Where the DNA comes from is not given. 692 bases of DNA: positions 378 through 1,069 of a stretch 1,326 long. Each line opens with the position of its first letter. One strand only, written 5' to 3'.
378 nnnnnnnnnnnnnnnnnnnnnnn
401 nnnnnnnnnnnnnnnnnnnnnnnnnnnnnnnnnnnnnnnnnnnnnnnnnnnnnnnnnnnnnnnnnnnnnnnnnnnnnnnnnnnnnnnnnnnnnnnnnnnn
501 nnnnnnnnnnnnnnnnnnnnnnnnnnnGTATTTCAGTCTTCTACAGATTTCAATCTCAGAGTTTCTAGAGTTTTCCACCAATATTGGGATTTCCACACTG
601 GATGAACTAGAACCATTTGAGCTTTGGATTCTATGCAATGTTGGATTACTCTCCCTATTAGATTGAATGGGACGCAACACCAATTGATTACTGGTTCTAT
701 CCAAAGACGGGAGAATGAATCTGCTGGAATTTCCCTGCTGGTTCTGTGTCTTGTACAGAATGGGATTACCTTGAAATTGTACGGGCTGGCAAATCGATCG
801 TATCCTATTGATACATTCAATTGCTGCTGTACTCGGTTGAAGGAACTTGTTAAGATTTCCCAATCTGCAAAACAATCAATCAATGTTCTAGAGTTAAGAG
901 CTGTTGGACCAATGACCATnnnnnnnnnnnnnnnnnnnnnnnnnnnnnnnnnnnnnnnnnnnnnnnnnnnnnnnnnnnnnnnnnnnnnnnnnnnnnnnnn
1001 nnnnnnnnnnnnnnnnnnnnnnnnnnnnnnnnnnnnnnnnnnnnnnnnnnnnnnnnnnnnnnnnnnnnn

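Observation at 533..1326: Dead DIRS-like retroelement pol relic; the window is eukaryotic repeat DNA, not a prokaryotic system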

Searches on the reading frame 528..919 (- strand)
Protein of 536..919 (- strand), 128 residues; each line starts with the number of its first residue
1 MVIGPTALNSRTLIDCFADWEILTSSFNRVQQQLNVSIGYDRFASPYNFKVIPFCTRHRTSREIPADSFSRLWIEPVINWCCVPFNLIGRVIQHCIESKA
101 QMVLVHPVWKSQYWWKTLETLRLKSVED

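Call 6: search_protein_families(library=pfam, proteins=[window:536-919:-, window:528-875:-], max_evalue=10)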
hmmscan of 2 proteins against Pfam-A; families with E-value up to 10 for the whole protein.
seq(128 aa): 2 families
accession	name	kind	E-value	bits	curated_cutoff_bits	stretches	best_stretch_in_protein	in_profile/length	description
PF05869.16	Dam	-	0.033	14.3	28.1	1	20-117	12-106/169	DNA N-6-adenine-methyltransferase (Dam)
PF19832.4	DUF6313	-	0.092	13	25.8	1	64-103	35-73/182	Family of unknown function (DUF6313)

seq(116 aa): 0 families

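Call 12: find_encoding_contigs(protein=window:536-919:-, flank=10000)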
Protein seq(128 aa) (128 aa): no gene with exactly this product is on record in the collection.
